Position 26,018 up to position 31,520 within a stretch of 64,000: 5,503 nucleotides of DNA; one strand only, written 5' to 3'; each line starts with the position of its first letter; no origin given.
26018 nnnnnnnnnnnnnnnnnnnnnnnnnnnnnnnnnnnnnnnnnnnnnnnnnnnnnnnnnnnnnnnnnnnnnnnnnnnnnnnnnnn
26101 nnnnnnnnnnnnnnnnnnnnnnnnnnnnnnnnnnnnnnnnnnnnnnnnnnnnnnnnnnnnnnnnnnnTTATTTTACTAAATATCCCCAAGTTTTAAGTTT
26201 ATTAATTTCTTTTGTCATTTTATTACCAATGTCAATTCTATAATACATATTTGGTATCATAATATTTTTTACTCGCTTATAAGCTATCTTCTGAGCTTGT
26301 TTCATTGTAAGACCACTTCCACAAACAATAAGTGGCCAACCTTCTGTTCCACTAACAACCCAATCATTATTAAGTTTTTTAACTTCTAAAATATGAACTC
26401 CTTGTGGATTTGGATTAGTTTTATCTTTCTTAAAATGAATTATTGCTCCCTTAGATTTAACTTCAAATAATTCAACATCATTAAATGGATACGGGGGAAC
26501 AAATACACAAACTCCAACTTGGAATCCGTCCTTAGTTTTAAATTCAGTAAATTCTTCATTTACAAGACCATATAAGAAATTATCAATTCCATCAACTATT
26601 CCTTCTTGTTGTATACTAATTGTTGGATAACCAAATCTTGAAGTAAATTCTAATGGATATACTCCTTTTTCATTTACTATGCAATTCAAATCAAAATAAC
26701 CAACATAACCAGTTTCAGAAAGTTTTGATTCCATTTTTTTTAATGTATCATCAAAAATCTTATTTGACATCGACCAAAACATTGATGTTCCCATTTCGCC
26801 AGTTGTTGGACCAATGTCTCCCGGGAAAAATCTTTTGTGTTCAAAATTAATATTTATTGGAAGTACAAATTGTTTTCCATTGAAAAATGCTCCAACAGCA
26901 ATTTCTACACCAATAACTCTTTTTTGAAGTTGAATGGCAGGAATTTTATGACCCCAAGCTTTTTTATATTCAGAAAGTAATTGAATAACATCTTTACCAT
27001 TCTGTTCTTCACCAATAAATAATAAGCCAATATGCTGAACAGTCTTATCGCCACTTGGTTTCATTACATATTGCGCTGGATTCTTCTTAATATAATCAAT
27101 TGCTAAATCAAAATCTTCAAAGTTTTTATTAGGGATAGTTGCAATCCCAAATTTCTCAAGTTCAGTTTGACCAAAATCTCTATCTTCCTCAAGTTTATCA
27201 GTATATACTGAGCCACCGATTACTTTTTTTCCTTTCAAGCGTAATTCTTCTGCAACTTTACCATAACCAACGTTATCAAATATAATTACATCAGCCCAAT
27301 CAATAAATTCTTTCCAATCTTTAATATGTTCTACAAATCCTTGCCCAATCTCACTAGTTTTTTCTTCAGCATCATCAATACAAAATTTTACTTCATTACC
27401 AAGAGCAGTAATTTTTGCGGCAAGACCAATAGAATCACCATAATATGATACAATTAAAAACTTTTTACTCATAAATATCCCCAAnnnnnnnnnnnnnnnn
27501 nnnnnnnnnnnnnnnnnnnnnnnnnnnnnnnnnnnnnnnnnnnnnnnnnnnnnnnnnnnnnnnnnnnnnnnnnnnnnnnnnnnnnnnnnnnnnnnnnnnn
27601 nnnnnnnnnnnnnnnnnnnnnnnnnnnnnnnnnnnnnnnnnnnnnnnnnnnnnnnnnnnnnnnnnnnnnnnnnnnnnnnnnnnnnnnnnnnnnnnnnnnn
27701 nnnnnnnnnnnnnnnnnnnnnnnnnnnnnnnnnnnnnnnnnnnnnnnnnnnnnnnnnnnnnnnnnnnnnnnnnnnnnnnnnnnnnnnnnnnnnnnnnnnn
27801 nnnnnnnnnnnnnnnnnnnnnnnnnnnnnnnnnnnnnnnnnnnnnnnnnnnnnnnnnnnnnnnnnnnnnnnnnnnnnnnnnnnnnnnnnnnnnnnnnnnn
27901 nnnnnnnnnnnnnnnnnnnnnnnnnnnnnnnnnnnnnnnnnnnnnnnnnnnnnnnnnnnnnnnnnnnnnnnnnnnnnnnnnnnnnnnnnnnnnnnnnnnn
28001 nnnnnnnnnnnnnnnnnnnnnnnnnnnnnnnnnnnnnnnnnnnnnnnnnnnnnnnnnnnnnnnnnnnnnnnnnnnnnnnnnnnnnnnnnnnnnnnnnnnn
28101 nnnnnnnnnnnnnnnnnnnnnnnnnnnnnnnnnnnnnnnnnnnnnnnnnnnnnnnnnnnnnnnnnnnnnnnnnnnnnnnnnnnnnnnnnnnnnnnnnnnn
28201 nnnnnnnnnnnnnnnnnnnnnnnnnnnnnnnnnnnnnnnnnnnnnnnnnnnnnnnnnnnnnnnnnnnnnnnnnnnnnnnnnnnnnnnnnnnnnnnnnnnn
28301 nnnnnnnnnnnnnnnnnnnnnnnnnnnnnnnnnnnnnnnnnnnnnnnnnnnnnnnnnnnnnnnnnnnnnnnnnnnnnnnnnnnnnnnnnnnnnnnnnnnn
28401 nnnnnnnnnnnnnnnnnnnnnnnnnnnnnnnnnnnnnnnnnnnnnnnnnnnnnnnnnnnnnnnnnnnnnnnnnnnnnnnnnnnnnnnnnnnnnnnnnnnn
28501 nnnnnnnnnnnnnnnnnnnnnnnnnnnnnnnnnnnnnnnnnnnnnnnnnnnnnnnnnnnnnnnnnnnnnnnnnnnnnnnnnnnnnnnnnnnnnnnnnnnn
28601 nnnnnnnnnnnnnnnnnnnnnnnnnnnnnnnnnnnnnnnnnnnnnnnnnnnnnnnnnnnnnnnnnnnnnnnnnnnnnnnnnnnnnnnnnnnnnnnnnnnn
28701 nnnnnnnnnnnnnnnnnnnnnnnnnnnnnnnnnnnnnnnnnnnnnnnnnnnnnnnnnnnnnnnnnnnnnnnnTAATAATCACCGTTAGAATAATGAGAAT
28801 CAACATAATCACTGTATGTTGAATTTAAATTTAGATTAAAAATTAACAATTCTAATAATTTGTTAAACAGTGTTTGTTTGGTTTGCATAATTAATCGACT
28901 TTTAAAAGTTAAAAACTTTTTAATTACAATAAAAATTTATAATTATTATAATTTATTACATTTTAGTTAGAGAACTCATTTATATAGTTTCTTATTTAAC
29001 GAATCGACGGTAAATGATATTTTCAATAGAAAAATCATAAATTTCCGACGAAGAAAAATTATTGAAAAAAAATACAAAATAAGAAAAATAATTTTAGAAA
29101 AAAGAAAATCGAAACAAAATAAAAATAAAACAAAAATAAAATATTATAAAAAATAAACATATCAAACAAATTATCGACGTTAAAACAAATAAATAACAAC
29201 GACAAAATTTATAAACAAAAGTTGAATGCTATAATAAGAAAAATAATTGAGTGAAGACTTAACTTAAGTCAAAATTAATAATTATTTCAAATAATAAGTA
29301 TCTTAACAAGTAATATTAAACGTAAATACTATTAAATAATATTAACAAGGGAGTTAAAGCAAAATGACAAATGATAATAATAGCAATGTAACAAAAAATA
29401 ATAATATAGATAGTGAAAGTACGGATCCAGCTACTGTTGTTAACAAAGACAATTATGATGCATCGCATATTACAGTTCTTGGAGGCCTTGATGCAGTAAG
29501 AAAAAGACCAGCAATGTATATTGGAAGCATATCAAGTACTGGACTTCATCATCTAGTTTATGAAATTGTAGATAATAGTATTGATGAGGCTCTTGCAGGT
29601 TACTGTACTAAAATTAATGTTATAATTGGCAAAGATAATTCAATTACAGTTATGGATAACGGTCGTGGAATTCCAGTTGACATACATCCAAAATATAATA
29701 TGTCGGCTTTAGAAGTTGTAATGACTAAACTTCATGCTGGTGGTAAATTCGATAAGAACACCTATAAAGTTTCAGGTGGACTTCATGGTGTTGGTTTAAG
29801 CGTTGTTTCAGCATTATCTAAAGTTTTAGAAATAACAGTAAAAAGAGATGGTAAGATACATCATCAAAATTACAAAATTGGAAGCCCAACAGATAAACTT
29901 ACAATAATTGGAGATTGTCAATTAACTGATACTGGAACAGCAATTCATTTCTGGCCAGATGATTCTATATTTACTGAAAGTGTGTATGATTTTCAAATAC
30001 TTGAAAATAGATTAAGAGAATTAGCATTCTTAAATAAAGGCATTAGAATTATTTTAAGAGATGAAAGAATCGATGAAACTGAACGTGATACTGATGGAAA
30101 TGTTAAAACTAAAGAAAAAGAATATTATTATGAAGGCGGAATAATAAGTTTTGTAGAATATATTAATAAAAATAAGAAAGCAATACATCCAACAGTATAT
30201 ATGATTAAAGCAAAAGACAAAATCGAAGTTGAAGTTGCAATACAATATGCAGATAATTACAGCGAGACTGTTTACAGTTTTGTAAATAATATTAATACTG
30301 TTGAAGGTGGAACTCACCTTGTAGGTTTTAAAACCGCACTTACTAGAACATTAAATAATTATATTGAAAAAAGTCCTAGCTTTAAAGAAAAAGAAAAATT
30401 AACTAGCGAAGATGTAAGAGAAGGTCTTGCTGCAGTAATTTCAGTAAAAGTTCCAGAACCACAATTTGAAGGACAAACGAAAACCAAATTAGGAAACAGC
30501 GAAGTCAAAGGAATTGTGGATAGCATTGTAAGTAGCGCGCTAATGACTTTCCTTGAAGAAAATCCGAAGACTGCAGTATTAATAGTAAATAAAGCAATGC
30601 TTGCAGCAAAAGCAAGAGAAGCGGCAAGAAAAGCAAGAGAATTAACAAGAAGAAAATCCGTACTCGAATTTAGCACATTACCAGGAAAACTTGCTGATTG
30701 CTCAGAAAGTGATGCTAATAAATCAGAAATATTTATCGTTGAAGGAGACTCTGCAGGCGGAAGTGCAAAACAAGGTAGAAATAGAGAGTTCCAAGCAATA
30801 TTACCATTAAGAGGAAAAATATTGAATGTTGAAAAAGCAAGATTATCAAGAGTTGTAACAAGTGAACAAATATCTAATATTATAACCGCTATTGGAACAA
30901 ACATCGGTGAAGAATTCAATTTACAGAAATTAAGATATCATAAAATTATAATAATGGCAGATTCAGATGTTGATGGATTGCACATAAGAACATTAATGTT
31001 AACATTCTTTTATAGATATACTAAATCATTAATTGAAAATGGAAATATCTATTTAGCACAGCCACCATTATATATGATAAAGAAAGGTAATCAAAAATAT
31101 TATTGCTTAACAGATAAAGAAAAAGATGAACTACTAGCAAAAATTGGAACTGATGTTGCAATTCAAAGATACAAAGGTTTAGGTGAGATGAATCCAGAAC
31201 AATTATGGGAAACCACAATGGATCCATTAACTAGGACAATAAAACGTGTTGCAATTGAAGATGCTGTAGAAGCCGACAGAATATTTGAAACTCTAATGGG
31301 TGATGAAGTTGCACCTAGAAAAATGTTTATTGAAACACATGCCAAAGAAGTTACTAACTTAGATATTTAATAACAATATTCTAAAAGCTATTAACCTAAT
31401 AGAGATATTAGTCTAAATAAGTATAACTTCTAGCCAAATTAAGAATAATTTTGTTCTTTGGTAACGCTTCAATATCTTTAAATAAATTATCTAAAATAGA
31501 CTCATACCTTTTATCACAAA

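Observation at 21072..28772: Six-gene amide-bond-forming cluster: three different ATP-grasp ligases, a PLP decarboxylase and two DUF2156/MprF-C-like transferases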

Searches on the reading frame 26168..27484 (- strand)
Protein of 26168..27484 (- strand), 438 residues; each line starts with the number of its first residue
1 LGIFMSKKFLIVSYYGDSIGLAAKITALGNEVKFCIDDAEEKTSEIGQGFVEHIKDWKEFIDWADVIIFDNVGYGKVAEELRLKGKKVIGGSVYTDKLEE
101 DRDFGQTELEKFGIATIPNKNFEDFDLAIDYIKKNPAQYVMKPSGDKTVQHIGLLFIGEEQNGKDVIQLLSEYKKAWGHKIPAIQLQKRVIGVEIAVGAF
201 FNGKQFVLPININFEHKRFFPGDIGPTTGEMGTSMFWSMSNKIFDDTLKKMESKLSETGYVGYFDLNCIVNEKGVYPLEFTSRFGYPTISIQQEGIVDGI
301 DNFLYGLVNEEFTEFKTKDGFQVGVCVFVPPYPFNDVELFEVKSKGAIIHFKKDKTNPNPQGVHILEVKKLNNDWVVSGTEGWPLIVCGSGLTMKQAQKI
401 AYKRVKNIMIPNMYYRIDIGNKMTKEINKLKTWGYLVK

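Call 4: search_protein_families(library=pfam, proteins=[window:26168-27484:-], max_evalue=0.01)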
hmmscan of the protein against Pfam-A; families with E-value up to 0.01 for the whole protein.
window:26168-27484:- (438 aa): 2 families
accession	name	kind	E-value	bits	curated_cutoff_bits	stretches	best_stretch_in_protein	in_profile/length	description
PF01071.24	GARS_A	-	4.7e-14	53.1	27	1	102-287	3-192/194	Phosphoribosylglycinamide synthetase, ATP-grasp (A) domain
PF02843.22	GARS_C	-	7.7e-08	33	34.8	1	344-422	16-92/92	Phosphoribosylglycinamide synthetase, C domain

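Call 5: search_protein_families(library=ncbifam, proteins=[window:26168-27484:-], max_evalue=0.01)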
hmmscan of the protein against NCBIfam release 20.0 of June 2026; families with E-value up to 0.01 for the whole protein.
window:26168-27484:- (438 aa): 1 family
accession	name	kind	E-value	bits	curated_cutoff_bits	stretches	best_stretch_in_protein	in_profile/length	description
TIGR00877.1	purD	equivalog_domain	2.3e-29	102.5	288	1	77-423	80-423/425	phosphoribosylamine--glycine ligase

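Call 13: find_related_loci(query=window:26168-27484:-, collection=genome_contigs, flank=8000)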
Query window:26168-27484:- (438 aa) in genome_contigs; peptide patterns used: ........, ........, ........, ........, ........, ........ (x = any residue, [..] = any of these).
125 stretches matched a pattern; 90 encode a relative of the query (tblastn E <= 1e-3); the best 80 are kept; 80 distinct loci.
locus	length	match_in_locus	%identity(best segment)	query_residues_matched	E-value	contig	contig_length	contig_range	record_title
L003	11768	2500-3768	57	7-436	2e-162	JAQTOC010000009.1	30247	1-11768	MAG: Candidatus Nanoarchaeia archaeon isolate STA_79 NODE_2884_length_30247_cov_3.832935_Sandtown_A, whole genome shotgu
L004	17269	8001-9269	58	7-436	6e-161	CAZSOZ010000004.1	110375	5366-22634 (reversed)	MAG TPA_asm: uncultured archaeon isolate SRP141376_co4_183 genome assembly, contig: NODE_250_length_110375_cov_11.614213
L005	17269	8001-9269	57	7-436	9e-160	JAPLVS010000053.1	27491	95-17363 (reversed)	MAG: Candidatus Iainarchaeum archaeon isolate LacPavin_0920_SED3_MAG_48_10 LacPavin_0920_SED3_scaffold_1084891, whole ge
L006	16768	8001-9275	58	6-436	2e-159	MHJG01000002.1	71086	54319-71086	MAG: Candidatus Harrisonbacteria bacterium RIFCSPHIGHO2_02_FULL_42_16 rifcsphigho2_02_scaffold_1566, whole genome shotgu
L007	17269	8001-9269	58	7-436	1e-158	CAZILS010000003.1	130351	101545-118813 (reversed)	MAG TPA_asm: uncultured archaeon isolate SRP141376_co4_238 genome assembly, contig: NODE_149_length_130351_cov_17.020116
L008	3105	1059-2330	58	7-436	2e-166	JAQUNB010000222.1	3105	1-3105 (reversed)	MAG: Candidatus Omnitrophota bacterium isolate STD1_168 NODE_158029_length_3105_cov_2.976158_Sandtown_D1, whole genome s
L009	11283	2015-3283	54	7-436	4e-156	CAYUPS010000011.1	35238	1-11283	MAG TPA_asm: uncultured Methanosarcinales archaeon isolate SRP287453_co1_230 genome assembly, contig: NODE_1935_length_3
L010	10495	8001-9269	56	8-436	2e-154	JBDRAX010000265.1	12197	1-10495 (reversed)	MAG: Candidatus Omnitrophota bacterium isolate MEGAHIT-group-1.1021 k141_1729936, whole genome shotgun sequence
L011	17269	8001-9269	54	7-436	3e-154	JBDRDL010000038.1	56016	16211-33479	MAG: Methanobacteriota archaeon isolate MEGAHIT-group-1.246 k141_3826529, whole genome shotgun sequence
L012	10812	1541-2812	53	6-436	8e-154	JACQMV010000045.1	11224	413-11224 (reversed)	MAG: Candidatus Woesearchaeota archaeon isolate NC_groundwater_1238_Ag_S-0.1um_39_91 S_p1_S3_coassembly_k141_2041783, wh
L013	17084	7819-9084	54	7-436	1e-152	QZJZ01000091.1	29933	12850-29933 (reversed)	MAG: Candidatus Auribacter fodinae isolate SURF_26 Ga0104751_1002286, whole genome shotgun sequence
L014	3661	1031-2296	54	7-436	2e-158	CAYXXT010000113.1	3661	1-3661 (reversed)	MAG TPA_asm: uncultured Methanosarcinales archaeon isolate SRP178908_co2_264 genome assembly, contig: NODE_22422_length_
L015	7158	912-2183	59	7-436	1e-152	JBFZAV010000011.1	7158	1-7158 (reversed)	MAG: Candidatus Omnitrophota bacterium isolate PPR_0476 k121_128960, whole genome shotgun sequence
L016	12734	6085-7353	52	7-436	2e-152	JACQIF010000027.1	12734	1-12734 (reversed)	MAG: Candidatus Aenigmatarchaeota archaeon isolate NC_groundwater_1118_Ag_S-0.1um_53_25 S_p1_S3_coassembly_k141_604365,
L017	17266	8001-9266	57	10-436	1e-152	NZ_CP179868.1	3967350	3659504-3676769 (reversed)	Ekhidna sp. To15 chromosome, complete genome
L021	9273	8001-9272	55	9-436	3e-152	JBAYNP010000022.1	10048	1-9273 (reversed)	MAG: Patescibacteria group bacterium isolate SO_2016_LW1_68 scaffold08477_LW64-88_2016, whole genome shotgun sequence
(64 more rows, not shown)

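Call 22: search_solved_structures(query=window:26168-27484:-, max_evalue=0.001)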
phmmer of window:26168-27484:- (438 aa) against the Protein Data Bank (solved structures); distinct sequences matched with E-value up to 0.001: 11.
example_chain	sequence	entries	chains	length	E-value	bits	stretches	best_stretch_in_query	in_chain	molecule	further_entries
2yw2_A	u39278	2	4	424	1.5e-21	79.8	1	77-427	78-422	Phosphoribosylamine--glycine ligase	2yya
5vev_A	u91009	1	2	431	1.4e-17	66.8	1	77-423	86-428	Phosphoribosylamine--glycine ligase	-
2yrw_A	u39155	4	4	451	7e-17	64.5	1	78-424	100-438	Phosphoribosylglycinamide synthetase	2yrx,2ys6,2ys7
2xcl_A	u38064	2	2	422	1.2e-16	63.7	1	78-426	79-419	PHOSPHORIBOSYLAMINE--GLYCINE LIGASE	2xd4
3mjf_A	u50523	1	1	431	1e-12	50.8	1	78-422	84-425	Phosphoribosylamine--glycine ligase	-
2ip4_A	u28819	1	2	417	1.5e-12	50.2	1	49-423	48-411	Phosphoribosylamine--glycine ligase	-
7lvo_A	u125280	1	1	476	3.9e-11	45.6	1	85-421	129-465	phosphoribosyl-glycinamide (GAR) synthetase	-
2qk4_A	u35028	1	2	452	2e-10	43.2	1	78-291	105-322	Trifunctional purine biosynthetic protein adenosine-3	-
1vkz_A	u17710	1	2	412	2.6e-10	42.9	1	94-418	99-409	Phosphoribosylamine--glycine ligase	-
1gso_A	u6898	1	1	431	3.3e-09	39.2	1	77-422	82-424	PROTEIN (GLYCINAMIDE RIBONUCLEOTIDE SYNTHETASE)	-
3lp8_A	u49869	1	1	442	1.7e-05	27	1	79-421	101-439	Phosphoribosylamine-glycine ligase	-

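Call 51: search_protein_families(library=pfam, proteins=[L021:120-938:+, L021:1303-1671:+, L021:1786-3588:+, L021:3982-5289:+, L021:5299-6585:+, L021:6545-7948:+], max_evalue=0.001)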
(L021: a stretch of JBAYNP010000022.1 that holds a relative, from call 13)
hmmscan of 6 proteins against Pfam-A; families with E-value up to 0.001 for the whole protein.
L021:120-938:+ (272 aa): 1 family
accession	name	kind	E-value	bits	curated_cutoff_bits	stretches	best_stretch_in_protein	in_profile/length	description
PF11127.14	YgaP-like_TM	-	4.4e-10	40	25.3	1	218-271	3-59/66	Inner membrane protein YgaP-like, transmembrane domain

L021:1303-1671:+ (122 aa): 1 family
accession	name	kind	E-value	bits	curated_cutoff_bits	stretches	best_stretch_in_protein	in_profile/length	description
PF00856.33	SET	-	6.3e-15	55.9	22.4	1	13-109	1-105/105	SET domain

L021:1786-3588:+ (600 aa): 9 families
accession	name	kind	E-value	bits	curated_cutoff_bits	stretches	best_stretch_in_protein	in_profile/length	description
PF00009.33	GTP_EFTU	-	1.6e-52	178.3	26.5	1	2-192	2-186/188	Elongation factor Tu GTP binding domain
PF21018.2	BipA_C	-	1.2e-45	154.3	23.8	1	482-589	2-109/110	TypA/BipA C-terminal domain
PF00679.30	EFG_C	-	1.8e-21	76.4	27.9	1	395-478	3-87/89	Elongation factor G C-terminus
PF03144.31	GTP_EFTU_D2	-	3.8e-15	56.5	30.3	1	217-287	1-73/73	Elongation factor Tu domain 2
PF22042.2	EF-G_D2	-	1.7e-10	41.3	27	1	212-287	11-82/84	Elongation factor G domain 2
PF01926.29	MMR_HSR1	-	4.4e-07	30.4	21.9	1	6-127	2-113/113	50S ribosome-binding GTPase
PF02421.24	FeoB_N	-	0.00023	21.2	27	0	51-134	32-121/156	Ferrous iron transport protein B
PF14492.12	EFG_III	-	0.00025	21.5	27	1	325-379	17-72/75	Elongation Factor G, domain III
PF00735.24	Septin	-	0.00073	19.3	26.2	0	6-79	7-75/280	Septin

L021:3982-5289:+ (435 aa): 2 families
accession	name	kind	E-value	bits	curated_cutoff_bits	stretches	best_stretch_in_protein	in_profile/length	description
PF01071.24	GARS_A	-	6.7e-14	52.6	27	1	102-287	2-192/194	Phosphoribosylglycinamide synthetase, ATP-grasp (A) domain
PF02843.22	GARS_C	-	5.7e-09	36.6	34.8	1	368-418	44-92/92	Phosphoribosylglycinamide synthetase, C domain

L021:5299-6585:+ (428 aa): 3 families
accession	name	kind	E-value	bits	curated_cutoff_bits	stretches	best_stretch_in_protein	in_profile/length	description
PF13535.11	ATP-grasp_4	-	1.5e-13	51.1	27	1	148-301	1-147/160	ATP-grasp domain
PF02655.19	ATP-grasp_3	-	4.6e-10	40.3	23.2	1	118-305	2-156/160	ATP-grasp domain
PF08443.16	RimK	-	0.00032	20.8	21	0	118-214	2-100/188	RimK-like ATP-grasp domain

L021:6545-7948:+ (467 aa): 2 families
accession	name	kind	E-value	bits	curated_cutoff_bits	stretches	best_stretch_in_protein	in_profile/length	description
PF02784.22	Orn_Arg_deC_N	-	8.7e-33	114.1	23.4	1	83-334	9-246/247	Pyridoxal-dependent decarboxylase, pyridoxal binding domain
PF00278.28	Orn_DAP_Arg_deC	-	5.1e-07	30.3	23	1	336-419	6-94/95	Pyridoxal-dependent decarboxylase, C-terminal sheet domain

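Call 97: search_solved_structures(query=window:26168-27484:-, max_evalue=1e-16, show_alignments=3)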
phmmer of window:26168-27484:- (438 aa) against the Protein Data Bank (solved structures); distinct sequences matched with E-value up to 1e-16: 3.
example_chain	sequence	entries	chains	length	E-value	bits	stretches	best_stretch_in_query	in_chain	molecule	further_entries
2yw2_A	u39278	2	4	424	1.5e-21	79.8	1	77-427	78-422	Phosphoribosylamine--glycine ligase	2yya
5vev_A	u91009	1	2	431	1.4e-17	66.8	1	77-423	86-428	Phosphoribosylamine--glycine ligase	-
2yrw_A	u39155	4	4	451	7e-17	64.5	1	78-424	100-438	Phosphoribosylglycinamide synthetase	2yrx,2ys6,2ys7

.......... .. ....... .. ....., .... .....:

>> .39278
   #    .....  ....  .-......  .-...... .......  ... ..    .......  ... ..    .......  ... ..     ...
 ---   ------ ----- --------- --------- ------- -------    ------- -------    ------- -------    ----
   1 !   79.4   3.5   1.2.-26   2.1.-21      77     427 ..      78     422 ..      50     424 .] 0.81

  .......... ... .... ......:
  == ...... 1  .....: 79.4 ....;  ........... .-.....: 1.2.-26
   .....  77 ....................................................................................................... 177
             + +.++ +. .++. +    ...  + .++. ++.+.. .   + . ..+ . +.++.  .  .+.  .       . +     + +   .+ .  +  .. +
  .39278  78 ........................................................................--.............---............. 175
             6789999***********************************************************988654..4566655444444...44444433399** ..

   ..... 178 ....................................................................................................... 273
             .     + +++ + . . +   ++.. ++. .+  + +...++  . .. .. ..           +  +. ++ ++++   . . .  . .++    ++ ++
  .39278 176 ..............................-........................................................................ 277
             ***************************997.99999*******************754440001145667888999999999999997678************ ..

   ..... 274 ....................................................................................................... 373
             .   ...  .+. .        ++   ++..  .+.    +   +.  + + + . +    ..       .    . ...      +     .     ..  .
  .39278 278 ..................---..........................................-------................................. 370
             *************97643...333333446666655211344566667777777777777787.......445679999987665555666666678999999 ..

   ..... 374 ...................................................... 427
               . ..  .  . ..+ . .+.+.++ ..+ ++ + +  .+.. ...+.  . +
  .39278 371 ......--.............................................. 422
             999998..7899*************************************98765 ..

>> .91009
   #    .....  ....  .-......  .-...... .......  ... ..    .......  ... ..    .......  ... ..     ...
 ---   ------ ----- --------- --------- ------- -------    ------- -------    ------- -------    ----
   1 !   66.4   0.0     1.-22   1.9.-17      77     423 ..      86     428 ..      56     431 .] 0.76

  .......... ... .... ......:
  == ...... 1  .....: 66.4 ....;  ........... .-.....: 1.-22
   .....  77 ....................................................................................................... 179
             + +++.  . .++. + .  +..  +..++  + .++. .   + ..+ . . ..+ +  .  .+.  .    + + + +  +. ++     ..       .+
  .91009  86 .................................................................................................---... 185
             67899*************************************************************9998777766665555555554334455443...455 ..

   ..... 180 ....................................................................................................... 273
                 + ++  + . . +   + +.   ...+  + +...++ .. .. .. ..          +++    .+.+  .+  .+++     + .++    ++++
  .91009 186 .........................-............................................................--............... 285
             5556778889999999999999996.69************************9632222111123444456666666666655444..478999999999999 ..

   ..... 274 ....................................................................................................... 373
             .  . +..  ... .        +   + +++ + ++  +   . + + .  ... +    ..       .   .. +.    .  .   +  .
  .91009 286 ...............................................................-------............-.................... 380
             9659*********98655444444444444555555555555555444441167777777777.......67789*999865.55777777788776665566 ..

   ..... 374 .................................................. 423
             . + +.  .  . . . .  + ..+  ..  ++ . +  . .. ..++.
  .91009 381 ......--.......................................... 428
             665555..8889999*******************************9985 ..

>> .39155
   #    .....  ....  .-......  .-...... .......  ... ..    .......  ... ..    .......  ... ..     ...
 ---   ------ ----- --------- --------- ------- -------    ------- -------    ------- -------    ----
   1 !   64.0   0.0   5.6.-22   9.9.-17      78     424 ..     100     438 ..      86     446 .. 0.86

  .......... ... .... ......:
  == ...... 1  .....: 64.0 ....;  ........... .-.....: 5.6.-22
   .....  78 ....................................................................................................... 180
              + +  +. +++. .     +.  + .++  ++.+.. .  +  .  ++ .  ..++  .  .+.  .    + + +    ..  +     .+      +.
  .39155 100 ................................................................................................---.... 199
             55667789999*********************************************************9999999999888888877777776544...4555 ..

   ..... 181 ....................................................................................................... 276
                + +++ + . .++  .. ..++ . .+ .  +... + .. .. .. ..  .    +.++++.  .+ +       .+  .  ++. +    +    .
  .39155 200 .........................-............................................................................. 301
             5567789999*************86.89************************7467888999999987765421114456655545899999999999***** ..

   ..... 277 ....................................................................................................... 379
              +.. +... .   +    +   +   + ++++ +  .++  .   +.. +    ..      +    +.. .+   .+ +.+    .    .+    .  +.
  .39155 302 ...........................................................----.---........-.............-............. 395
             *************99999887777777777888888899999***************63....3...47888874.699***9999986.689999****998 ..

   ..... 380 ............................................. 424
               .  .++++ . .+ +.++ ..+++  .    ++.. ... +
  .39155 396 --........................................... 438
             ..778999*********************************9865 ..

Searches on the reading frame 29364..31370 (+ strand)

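Call 8: search_protein_families(library=pfam, proteins=[window:29364-31370:+], max_evalue=0.001)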
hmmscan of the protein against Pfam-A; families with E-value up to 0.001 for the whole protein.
window:29364-31370:+ (668 aa): 5 families
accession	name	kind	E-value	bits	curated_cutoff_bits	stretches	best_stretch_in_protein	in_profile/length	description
PF00204.31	DNA_gyraseB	-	1.7e-61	207.1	27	1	259-426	1-172/173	DNA gyrase B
PF00986.26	DNA_gyraseB_C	-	3.7e-30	104.3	29.8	1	597-657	3-63/63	DNA gyrase B subunit, carboxyl terminus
PF01751.28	Toprim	-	1.5e-19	70.4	23.1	1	455-566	1-95/96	Toprim domain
PF02518.31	HATPase_c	-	8.1e-17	62.1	26.4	1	58-161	3-93/111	Histidine kinase-, DNA gyrase B-, and HSP90-like ATPase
PF13589.12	HATPase_c_3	-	8.7e-05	23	25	1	63-167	5-100/137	Histidine kinase-, DNA gyrase B-, and HSP90-like ATPase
